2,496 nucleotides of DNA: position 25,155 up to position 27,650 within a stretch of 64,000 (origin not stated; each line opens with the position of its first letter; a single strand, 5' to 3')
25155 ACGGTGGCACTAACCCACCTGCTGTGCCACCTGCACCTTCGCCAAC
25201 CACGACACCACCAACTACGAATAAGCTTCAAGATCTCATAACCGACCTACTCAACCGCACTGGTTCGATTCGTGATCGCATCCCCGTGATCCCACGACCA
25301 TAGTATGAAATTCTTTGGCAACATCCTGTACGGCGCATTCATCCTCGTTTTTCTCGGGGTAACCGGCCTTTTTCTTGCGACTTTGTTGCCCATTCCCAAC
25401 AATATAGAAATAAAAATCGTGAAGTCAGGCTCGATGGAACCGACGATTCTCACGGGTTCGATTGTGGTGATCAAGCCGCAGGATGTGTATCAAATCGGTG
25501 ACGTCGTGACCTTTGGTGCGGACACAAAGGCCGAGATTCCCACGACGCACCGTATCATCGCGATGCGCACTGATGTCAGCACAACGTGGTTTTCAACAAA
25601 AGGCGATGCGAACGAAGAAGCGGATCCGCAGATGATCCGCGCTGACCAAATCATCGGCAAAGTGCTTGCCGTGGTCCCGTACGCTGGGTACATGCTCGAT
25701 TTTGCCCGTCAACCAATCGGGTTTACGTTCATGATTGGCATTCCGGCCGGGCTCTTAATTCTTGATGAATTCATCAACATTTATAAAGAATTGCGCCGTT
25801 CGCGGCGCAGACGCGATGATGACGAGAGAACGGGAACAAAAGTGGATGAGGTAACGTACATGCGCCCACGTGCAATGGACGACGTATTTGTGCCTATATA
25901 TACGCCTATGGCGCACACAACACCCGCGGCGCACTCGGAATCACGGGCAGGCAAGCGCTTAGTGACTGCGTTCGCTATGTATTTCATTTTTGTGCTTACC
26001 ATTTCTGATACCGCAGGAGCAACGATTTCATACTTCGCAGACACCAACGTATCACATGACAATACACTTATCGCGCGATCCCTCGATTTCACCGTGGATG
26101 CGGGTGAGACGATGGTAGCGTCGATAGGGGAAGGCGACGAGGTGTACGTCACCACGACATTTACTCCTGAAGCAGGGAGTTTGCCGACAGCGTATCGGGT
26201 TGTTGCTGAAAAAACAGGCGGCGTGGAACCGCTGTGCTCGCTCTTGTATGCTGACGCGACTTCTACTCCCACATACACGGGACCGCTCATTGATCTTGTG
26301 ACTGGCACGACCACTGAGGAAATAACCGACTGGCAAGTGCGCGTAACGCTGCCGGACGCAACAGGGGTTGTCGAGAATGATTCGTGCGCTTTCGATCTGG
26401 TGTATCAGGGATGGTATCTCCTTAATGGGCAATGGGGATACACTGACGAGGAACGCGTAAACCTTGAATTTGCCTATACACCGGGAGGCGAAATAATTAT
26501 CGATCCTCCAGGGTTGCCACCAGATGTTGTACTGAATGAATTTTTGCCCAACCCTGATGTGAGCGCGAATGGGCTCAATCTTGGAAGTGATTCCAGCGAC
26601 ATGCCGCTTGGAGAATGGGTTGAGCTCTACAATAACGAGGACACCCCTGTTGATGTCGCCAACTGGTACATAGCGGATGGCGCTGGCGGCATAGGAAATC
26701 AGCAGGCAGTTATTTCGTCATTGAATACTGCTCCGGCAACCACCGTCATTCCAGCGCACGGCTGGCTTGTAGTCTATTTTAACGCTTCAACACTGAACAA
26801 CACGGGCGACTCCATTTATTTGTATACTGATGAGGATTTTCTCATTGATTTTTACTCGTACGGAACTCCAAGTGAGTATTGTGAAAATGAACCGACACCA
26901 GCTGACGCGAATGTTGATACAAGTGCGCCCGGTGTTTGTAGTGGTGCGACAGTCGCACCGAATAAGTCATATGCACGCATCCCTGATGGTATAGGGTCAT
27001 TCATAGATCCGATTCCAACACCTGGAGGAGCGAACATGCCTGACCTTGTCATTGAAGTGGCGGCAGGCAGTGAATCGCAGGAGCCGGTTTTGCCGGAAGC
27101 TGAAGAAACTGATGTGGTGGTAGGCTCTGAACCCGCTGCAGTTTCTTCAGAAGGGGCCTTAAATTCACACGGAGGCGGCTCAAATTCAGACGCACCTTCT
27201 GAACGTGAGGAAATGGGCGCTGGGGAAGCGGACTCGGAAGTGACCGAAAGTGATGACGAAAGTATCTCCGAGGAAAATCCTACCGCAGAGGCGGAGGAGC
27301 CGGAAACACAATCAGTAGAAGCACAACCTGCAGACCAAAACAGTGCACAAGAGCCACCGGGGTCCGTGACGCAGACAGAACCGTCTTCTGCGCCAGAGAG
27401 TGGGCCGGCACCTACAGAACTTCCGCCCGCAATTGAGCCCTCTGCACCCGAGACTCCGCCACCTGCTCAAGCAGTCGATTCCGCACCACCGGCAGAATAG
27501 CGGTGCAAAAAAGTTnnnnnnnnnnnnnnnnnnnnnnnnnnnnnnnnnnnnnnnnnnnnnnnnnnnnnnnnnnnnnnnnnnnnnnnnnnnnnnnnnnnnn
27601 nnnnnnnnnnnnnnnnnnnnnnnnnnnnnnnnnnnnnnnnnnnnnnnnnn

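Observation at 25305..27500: Signal peptidase fused to its own substrate-like module, an LTD domain and an acidic tail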

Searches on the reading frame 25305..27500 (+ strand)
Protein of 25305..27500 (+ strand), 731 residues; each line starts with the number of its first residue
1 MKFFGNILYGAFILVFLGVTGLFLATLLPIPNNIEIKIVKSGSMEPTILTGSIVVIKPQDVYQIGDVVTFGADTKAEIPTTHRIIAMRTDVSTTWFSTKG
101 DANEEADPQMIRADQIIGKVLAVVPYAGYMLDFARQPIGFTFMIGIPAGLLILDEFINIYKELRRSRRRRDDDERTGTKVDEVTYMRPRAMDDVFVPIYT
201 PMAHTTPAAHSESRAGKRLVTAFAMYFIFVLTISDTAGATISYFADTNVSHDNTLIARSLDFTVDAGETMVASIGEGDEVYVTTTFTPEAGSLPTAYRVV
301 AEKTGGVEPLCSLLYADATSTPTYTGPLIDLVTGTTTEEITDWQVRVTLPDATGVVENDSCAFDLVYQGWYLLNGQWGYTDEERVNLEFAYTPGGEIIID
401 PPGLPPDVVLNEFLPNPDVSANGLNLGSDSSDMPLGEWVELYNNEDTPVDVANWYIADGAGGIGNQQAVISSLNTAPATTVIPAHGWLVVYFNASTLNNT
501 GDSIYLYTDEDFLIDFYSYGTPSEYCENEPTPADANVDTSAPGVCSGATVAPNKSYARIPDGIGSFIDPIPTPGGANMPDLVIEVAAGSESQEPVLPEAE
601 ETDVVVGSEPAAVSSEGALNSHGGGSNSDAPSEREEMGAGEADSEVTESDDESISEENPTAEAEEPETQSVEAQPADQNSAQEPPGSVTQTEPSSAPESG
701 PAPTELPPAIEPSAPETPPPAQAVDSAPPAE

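Call 3: search_protein_families(library=pfam, proteins=[window:25305-27500:+], max_evalue=1)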
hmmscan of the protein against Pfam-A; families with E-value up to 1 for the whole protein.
window:25305-27500:+ (731 aa): 3 families
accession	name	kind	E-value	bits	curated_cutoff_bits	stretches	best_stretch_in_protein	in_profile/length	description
PF00932.25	LTD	-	1.4e-13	51.6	34.3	1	406-520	6-108/109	Lamin Tail Domain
PF00717.28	Peptidase_S24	-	5.4e-05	23.3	23.3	1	37-120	38-115/116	Peptidase S24-like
PF10502.14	Peptidase_S26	-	0.0034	17.8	22.9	1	34-87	23-80/168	Signal peptidase, peptidase S26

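Call 4: search_protein_families(library=ncbifam, proteins=[window:25305-27500:+], max_evalue=1)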
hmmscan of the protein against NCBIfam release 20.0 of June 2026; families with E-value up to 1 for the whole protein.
window:25305-27500:+ (731 aa): 3 families
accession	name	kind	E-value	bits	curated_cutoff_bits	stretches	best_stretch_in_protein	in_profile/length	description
TIGR02228.1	sigpep_I_arch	equivalog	4e-29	101.5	51.85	1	6-157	5-156/158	signal peptidase I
NF046067.1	SigPepSipWBacil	equivalog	8.7e-29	100.4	190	1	34-170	38-176/189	signal peptidase I SipW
TIGR02227.1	sigpep_I_bact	equivalog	2.3e-05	24.3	47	1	31-90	17-80/162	signal peptidase I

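Call 8: find_homologous_proteins(query=window:25305-27500:+, max_evalue=0.00001)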
Query window:25305-27500:+ (731 aa): 256 proteins with E <= 0.00001 among 8000 candidates; the best 120 are listed.
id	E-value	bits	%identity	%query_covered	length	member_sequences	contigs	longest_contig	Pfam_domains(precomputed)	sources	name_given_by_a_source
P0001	0.0e+0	1606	98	100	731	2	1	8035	PF00932.26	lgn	-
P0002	6.7e-140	486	70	24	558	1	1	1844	PF00932.26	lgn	-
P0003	1.9e-128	448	46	35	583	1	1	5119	PF00932.26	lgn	-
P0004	1.8e-127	445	58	29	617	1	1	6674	PF00932.26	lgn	-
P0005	1.1e-125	439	43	47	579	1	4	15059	PF00932.26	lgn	-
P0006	2.6e-125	438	44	43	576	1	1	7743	PF00717.29,PF00932.26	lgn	-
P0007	5.9e-125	437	54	28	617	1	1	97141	PF00932.26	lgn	-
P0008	6.2e-123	430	46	35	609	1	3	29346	PF00932.26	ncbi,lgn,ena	ncbi:MAG: signal peptidase I [Patescibacteria group bacterium]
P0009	9.4e-123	429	43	38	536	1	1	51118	PF00932.26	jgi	jgi:signal peptidase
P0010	2.7e-122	428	42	79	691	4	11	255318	PF00932.26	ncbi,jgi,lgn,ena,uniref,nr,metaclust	ncbi:MAG: signal peptidase I [Candidatus Zambryskibacteria bacterium RIFCSPHIGHO2_02_FULL_43_14]|uni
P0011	1.9e-121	425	44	37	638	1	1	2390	PF00932.26,PF10502.15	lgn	-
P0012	4.6e-121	424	42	79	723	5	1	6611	PF00932.26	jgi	-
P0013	6.2e-121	423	43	79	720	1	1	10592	PF00932.26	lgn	-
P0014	1.2e-120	422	49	35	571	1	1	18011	PF00932.26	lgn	-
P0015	1.5e-120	422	57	27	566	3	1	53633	PF00932.26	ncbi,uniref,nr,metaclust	ncbi:signal peptidase I [Candidatus Kaiserbacteria bacterium RIFCSPHIGHO2_01_FULL_56_24]|uniref:Sign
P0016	2.0e-120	422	48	35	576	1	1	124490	PF00932.26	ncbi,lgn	-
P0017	7.1e-120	420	45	38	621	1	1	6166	PF00717.29,PF00932.26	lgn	-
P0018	1.0e-119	419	45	35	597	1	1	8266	PF00932.26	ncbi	-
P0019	6.8e-119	416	52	29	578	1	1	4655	PF00932.26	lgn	-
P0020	7.8e-119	416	41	40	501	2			PF00932.26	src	-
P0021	3.7e-118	414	44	35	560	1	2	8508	PF00932.26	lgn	-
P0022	5.0e-117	410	44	37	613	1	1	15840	PF00932.26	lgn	-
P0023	6.8e-116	407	46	35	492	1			PF00932.26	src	-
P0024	2.3e-115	405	47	37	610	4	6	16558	PF00717.29,PF00932.26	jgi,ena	-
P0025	9.1e-115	403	56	25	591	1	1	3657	PF00932.26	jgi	jgi:signal peptidase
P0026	2.0e-113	398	50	29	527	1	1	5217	PF00932.26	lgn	-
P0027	1.7e-112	395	43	35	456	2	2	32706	PF00932.26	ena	-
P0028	2.2e-112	395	47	35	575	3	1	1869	PF00932.26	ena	-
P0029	3.8e-110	388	53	28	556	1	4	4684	PF00932.26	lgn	-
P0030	1.3e-99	353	44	55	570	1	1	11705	PF00932.26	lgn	-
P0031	5.7e-98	347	48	56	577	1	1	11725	PF00932.26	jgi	jgi:hypothetical protein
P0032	2.3e-91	325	38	75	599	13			PF00932.26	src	-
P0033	1.6e-90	323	41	69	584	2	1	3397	PF00932.26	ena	-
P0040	1.3e-76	277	39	44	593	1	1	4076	PF00932.26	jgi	-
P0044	6.9e-74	268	44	51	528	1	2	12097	PF00932.26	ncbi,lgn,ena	-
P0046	3.7e-73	265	42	54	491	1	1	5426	PF00932.26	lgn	-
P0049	1.2e-71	260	37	71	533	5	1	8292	PF00932.26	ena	-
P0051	4.5e-70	255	35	73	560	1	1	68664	PF00932.26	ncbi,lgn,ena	-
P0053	1.0e-69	254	46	46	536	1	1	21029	PF00932.26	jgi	jgi:hypothetical protein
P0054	1.4e-69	254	42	50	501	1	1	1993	PF00932.26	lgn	-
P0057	2.6e-69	253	42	55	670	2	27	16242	PF00932.26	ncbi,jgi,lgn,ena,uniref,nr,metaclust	ncbi:MAG: hypothetical protein A3G59_00745 [Candidatus Taylorbacteria bacterium RIFCSPLOWO2_12_FULL_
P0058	2.9e-69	252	44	50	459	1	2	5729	PF00932.26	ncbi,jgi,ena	-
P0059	7.3e-69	251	39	56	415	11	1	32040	PF00932.26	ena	-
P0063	9.0e-69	251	43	47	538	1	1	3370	PF00932.26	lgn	-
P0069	6.1e-68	248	43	50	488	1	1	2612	PF00932.26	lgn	-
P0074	1.2e-67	247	39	53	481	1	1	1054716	-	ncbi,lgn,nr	ncbi:signal peptidase I [Candidatus Kaiserbacteria bacterium]|nr:MAG: signal peptidase I [Candidatus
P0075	1.3e-67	247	42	50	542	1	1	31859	PF00932.26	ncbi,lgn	-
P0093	1.1e-65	241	40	56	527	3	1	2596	PF00932.26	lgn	-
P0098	6.7e-65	238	41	50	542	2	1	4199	PF00932.26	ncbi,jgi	-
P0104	3.4e-64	236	41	50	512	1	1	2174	PF00932.26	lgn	-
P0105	4.3e-64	235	42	47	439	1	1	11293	PF00932.26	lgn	-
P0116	6.0e-63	232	40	50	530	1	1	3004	PF00932.26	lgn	-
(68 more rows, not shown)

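Call 18: find_encoding_contigs(protein=P0010, flank=8000, max_places=2)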
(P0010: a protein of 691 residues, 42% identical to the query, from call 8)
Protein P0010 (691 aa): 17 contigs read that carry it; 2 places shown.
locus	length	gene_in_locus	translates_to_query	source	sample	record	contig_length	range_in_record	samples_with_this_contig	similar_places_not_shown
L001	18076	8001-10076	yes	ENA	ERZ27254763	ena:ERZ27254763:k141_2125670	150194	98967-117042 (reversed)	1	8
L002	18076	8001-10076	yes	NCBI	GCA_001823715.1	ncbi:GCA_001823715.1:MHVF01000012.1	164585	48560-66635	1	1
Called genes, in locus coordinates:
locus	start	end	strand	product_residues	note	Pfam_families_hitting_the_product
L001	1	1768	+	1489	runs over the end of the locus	PF01522:Polysacc_deac_1, PF19078:Big_12, PF19077:Big_13, PF16403:Bact_surface_Ig-like, PF16656:Pur_ac_phosph_N (weak)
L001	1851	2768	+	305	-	PF00188:CAP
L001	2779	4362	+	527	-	PF01522:Polysacc_deac_1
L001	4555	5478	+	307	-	PF12389:Peptidase_M73 (weak)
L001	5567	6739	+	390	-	PF12389:Peptidase_M73 (faint)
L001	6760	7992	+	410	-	-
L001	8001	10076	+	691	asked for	PF00932:LTD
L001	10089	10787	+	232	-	PF02463:SMC_N (weak), PF00005:ABC_tran, PF13304:AAA_21 (weak)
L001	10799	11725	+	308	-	PF18075:FtsX_ECD, PF02687:FtsX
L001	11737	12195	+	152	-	PF07732:Cu-oxidase_3 (faint), PF13473:Cupredoxin_1, PF00127:Copper-bind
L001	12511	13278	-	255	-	-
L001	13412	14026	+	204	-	PF03724:META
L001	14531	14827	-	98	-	PF18898:DUF5654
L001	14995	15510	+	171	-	PF00657:Lipase_GDSL, PF13472:Lipase_GDSL_2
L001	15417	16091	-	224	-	PF01797:Y1_Tnp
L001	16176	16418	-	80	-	PF01541:GIY-YIG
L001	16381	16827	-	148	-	-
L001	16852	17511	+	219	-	PF00156:Pribosyltran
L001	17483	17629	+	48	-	-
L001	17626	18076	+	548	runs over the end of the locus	PF01656:CbiA (faint), PF06418:CTP_synth_N, PF00117:GATase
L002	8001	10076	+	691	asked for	PF00932:LTD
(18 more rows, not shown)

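Call 19: find_encoding_contigs(protein=P0057, flank=8000, max_places=2)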
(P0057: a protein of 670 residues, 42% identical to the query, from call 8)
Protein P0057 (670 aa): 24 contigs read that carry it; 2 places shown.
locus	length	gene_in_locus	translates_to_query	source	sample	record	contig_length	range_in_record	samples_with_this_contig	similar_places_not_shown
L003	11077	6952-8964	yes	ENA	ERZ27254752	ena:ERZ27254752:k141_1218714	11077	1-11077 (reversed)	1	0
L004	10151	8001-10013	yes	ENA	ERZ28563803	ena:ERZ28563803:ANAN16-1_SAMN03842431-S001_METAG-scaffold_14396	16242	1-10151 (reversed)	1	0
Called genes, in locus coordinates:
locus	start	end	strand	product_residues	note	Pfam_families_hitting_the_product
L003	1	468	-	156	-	?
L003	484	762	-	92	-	-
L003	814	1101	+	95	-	PF00708:Acylphosphatase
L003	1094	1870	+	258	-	PF00849:PseudoU_synth_2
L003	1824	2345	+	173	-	PF01245:Ribosomal_L19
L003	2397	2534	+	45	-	-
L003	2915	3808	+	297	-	PF12389:Peptidase_M73 (faint)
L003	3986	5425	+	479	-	PF19403:SpaA_2 (weak)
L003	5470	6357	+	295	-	-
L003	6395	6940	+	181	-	PF00717:Peptidase_S24 (weak)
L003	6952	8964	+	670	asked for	PF00932:LTD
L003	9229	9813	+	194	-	PF00293:NUDIX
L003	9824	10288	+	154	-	PF07884:VKOR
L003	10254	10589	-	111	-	PF01329:Pterin_4a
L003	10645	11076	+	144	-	?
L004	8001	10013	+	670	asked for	PF00932:LTD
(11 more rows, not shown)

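Call 23: predict_structure(alignment_id=A1)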
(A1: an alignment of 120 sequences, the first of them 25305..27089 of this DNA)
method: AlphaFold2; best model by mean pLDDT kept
length: 595 residues; sequences in the alignment: 120
mean_pLDDT: 77.8   pTM: 0.40
mean pLDDT of the five models: 77.8, 77.3, 76.1, 75.8, 75.5
residues with pLDDT >= 90: 243; 70-90: 169; 50-70: 87; < 50: 96
segments of 3 or more residues with pLDDT < 50: 176-179, 202-212, 238-251, 400-402, 416-419, 527-546, 549-555, 568-595
pLDDT, mean of each block of 10 residues (from residue 1): 83 87 84 87 85 95 97 88 97 94 88 96 93 88 85 89 88 57 65 68 45 59 77 59 44 63 83 93 93 93 98 97 97 89 94 97 97 84 96 69 70 56 55 70 92 92 83 92 91 71 89 85 54 41 47 52 55 38 36 42
secondary structure, 60 per line:
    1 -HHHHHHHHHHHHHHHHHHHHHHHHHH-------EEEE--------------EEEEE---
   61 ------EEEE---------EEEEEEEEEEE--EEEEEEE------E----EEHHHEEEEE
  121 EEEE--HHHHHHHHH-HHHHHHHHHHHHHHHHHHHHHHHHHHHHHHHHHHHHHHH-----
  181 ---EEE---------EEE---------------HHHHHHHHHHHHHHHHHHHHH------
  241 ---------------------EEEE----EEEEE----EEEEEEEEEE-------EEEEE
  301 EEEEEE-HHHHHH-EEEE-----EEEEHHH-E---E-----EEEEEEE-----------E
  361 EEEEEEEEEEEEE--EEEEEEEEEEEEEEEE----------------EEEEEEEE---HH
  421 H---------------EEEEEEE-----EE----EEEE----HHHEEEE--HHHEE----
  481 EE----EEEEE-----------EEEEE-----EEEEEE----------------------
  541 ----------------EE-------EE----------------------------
elements in order: H2-27 E35-38 E53-57 E67-70 E80-90 E93-99 E116-124 H127-135 H137-175 E184-186 E196-198 H214-234 E262-265 E270-274 E279-288 E296-306 H308-313 E315-318 E324-327 E342-348 E360-373 E376-391 E408-415 E437-443 E455-458 E466-469 E487-491 E503-507 E513-518

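Call 25: fold_search(model_id=the predicted structure, library=pdb)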
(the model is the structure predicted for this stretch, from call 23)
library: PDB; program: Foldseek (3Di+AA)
matches with E <= 10: 1607; with E <= 0.001: 98
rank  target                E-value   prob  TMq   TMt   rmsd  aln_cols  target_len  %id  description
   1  3jwn_C                9.3e-07  1.00  0.18  0.42  11.7       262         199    9  Complex of FimC, FimF, FimG and FimH (released 2010-06-16)
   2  4dwh_C                2.1e-06  1.00  0.18  0.42  11.8       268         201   10  Structure of the major type 1 pilus subunit FIMA bound to the FIMC (2.5 A resolution) (released 2012-05-30)
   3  3sqb_C                3.4e-06  1.00  0.18  0.42  11.9       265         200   10  Structure of the major type 1 pilus subunit FimA bound to the FimC chaperone (released 2012-05-30)
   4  4dwh_A                4.3e-06  1.00  0.18  0.43  11.9       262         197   10  Structure of the major type 1 pilus subunit FIMA bound to the FIMC (2.5 A resolution) (released 2012-05-30)
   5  1l4i_B                4.3e-06  1.00  0.17  0.41  12.1       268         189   12  Crystal Structure of the Periplasmic Chaperone SfaE (released 2002-06-12)
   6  3dsn_A                5.6e-06  1.00  0.18  0.42  11.7       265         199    9  Crystal structure of the complex of the Caf1M chaperone with the mini-fiber of two Caf1 subunits (Caf1:Caf1), carrying (released 2009-07-14)
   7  3dsn_D                7.0e-06  1.00  0.16  0.42  14.4       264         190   11  Crystal structure of the complex of the Caf1M chaperone with the mini-fiber of two Caf1 subunits (Caf1:Caf1), carrying (released 2009-07-14)
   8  9fxs_C                7.0e-06  1.00  0.17  0.38  12.2       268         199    9  Cryo-EM structure of the type 1 pilus complex including pilus rod and FimI-bound assembly platform after incorporation (released 2025-06-04)
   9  5ghu                  7.4e-06  1.00  0.16  0.38  12.4       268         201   10  Crystal structure of YadV chaperone at 1.63 Angstrom (released 2017-06-28)
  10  9fxb_C                8.2e-06  1.00  0.17  0.40  13.9       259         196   12  Cryo-EM structure of the type 1 pilus assembly platform as part of the FimI-bound chaperone-usher pilus complex (FimDH (released 2025-06-04)
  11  3jwn_I                8.2e-06  1.00  0.17  0.41  14.0       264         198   12  Complex of FimC, FimF, FimG and FimH (released 2010-06-16)
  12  1qun_I                8.7e-06  1.00  0.16  0.38  12.3       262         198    9  X-RAY STRUCTURE OF THE FIMC-FIMH CHAPERONE ADHESIN COMPLEX FROM UROPATHOGENIC E.COLI (released 1999-08-31)
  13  1l4i_A                9.7e-06  1.00  0.16  0.38  13.0       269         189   10  Crystal Structure of the Periplasmic Chaperone SfaE (released 2002-06-12)
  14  3bwu_C                1.1e-05  1.00  0.17  0.40  13.8       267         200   12  Crystal structure of the ternary complex of FimD (N-Terminal Domain, FimDN) with FimC and the N-terminally truncated p (released 2008-03-04)
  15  7b0x_C                1.2e-05  1.00  0.17  0.39  11.9       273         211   10  Crystal structure of the ternary complex of the E. coli type 1 pilus proteins FimC, FimI and the N-terminal domain of  (released 2021-12-08)
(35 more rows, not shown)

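Call 29: find_encoding_contigs(protein=P0074, flank=8000, max_places=1)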
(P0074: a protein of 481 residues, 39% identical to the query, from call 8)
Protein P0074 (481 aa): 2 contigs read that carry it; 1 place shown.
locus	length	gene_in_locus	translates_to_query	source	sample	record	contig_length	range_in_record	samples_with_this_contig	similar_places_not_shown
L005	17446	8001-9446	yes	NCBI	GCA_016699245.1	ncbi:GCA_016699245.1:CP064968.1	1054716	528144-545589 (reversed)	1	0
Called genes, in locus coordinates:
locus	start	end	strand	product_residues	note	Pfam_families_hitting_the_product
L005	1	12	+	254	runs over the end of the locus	-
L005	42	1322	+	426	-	PF17802:SpaA (faint)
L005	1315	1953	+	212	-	PF04203:Sortase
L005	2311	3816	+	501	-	PF12389:Peptidase_M73 (weak)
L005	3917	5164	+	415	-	PF12389:Peptidase_M73 (weak)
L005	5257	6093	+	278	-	-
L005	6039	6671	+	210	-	-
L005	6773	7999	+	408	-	-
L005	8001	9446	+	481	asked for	-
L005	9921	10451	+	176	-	-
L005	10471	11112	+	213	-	-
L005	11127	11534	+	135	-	PF08570:DUF1761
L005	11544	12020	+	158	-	PF02643:DUF192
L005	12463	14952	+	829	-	PF13431:TPR_17 (faint), PF23914:TPR_CcmH_CycH (faint), PF13428:TPR_14 (faint), PF21033:RMD1-3 (faint), PF00515:TPR_1 (faint), PF13432:TPR_16 (weak), PF13414:TPR_11 (weak), PF14559:TPR_19 (weak), +5 more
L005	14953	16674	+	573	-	PF03023:MurJ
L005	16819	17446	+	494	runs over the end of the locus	-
